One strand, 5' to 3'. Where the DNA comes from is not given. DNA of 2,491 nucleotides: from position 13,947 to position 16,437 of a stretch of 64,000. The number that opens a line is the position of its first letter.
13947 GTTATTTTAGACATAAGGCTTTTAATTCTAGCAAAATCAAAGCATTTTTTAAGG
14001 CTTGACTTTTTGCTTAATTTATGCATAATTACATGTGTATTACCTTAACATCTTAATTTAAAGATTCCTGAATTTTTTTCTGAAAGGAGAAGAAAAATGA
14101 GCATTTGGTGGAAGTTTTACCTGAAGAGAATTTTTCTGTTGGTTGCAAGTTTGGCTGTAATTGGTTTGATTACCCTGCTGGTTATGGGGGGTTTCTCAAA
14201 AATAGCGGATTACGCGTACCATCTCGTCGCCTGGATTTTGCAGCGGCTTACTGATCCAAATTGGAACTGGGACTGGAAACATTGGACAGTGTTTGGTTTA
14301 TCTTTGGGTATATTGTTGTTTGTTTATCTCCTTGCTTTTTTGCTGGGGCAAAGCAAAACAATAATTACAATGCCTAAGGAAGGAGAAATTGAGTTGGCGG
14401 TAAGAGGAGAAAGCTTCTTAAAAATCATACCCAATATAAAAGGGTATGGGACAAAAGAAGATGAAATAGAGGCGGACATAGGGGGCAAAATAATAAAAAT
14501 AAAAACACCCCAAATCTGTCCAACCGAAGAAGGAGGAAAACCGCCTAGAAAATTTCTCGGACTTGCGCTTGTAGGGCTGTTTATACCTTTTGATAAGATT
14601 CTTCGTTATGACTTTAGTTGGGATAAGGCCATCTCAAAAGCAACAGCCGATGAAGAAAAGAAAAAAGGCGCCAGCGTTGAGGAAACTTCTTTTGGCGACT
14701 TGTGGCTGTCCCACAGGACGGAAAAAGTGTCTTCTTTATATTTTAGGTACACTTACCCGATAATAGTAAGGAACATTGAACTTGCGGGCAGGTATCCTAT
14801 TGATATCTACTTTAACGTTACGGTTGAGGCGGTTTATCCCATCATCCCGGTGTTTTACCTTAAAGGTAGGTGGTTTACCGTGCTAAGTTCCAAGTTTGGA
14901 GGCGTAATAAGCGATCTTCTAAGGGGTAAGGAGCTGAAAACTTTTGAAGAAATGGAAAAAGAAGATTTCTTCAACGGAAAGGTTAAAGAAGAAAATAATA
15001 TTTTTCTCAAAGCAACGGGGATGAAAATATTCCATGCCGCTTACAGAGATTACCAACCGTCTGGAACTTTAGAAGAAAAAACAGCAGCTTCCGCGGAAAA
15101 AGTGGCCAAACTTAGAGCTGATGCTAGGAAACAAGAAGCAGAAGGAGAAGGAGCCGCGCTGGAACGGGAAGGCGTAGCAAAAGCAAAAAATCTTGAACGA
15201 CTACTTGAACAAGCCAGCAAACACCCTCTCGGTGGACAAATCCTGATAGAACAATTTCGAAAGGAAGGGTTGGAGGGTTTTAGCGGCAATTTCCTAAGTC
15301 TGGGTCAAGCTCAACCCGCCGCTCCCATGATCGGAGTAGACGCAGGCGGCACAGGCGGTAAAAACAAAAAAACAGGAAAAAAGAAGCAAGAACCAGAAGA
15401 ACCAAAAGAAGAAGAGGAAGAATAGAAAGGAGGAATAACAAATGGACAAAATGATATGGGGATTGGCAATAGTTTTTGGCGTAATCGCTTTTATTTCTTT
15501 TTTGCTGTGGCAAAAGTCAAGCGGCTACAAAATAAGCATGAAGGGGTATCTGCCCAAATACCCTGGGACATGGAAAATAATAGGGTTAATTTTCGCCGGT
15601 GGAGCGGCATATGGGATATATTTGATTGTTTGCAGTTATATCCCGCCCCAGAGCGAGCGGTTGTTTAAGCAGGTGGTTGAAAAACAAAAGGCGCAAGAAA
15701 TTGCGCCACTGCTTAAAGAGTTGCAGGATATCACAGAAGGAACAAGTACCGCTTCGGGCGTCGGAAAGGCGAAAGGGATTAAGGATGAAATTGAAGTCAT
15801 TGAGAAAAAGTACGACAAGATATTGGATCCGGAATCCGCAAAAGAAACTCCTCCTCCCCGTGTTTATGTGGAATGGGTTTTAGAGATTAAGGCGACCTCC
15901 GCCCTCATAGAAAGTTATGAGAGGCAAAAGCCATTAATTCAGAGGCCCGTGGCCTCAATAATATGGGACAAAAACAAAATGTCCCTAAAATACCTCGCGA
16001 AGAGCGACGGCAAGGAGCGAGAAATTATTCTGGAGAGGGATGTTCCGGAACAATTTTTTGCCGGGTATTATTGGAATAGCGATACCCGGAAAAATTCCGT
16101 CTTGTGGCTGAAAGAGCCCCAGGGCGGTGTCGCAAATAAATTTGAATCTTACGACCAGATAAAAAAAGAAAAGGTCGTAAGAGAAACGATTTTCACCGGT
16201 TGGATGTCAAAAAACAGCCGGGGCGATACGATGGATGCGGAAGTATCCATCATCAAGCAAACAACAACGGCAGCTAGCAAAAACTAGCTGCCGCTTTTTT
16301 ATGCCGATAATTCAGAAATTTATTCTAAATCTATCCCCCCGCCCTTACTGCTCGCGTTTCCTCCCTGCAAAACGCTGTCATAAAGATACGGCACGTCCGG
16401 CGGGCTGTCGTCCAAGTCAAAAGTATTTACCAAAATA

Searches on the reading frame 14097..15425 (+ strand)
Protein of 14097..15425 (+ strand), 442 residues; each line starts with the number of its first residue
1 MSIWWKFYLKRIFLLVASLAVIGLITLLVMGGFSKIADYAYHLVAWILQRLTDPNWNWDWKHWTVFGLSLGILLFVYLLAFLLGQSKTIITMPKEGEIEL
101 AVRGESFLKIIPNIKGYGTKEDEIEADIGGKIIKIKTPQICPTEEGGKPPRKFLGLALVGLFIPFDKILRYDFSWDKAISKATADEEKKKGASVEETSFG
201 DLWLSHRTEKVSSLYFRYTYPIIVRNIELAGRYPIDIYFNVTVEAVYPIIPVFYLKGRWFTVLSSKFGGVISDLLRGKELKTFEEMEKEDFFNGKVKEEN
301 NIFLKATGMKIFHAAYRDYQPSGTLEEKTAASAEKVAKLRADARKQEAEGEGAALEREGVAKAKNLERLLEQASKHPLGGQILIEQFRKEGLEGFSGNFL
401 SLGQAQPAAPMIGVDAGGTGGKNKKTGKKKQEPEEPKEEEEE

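Call 3: search_protein_families(library=pfam, proteins=[window:14097-15425:+], max_evalue=1)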
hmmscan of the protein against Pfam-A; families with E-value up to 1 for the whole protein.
window:14097-15425:+ (442 aa): 1 family
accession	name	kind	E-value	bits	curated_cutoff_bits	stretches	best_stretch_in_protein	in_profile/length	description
PF12392.13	DUF3656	-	0.13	13.4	22.1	1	325-402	13-81/109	Collagenase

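Call 4: search_protein_families(library=ncbifam, proteins=[window:14097-15425:+], max_evalue=1)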
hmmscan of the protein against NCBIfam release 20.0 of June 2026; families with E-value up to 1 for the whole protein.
window:14097-15425:+ (442 aa): 1 family
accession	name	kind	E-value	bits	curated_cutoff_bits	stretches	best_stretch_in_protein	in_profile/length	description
NF033218.1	anchor_AmaP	equivalog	0.38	10.5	55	1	9-99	4-88/166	alkaline shock response membrane anchor protein AmaP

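Call 45: search_solved_structures(query=window:14097-15425:+, max_evalue=1)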
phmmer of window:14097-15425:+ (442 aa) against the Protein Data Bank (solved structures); distinct sequences matched with E-value up to 1: 2.
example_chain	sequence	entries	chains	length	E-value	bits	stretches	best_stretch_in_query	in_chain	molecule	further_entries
4qiw_C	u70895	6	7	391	0.13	14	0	327-391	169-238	DNA-directed RNA polymerase subunit A'' | DNA-directed RNA polymerase subunit A""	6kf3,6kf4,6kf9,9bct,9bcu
1y8t_A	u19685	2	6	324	0.86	11.3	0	320-380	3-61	hypothetical protein Rv0983 | PROBABLE SERINE PROTEASE PEPD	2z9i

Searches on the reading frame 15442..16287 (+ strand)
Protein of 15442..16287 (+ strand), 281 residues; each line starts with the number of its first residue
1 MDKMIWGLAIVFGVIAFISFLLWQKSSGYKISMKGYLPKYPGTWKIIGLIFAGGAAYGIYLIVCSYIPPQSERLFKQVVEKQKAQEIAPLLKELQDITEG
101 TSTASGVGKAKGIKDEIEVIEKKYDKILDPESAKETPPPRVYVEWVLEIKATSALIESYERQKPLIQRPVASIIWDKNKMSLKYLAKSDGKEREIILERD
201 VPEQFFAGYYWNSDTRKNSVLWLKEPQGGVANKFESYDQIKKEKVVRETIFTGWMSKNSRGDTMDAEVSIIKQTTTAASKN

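Call 3: search_protein_families(library=pfam, proteins=[window:15442-16287:+], max_evalue=1)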
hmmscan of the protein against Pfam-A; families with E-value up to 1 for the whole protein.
window:15442-16287:+ (281 aa): 0 families

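Call 4: search_protein_families(library=ncbifam, proteins=[window:15442-16287:+], max_evalue=1)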
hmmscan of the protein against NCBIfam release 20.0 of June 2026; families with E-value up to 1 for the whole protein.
window:15442-16287:+ (281 aa): 0 families

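Call 46: search_solved_structures(query=window:15442-16287:+, max_evalue=1)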
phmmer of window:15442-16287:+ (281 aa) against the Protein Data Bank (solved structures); distinct sequences matched with E-value up to 1: 5.
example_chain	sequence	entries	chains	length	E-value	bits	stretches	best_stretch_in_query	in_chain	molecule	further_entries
4pjq_A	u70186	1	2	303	0.0024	20.3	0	94-131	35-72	Pentatricopeptide repeat protein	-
5orm_A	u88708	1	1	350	0.022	17.2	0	94-131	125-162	cPPR-Telo1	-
5orq_A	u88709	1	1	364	0.031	16.7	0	94-131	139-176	cPPR-Telo1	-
4pjr_A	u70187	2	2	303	0.047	16.1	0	94-131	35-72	Pentatricopeptide repeat protein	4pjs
8y6w_R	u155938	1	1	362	0.93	11.8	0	11-120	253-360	Free fatty acid receptor 2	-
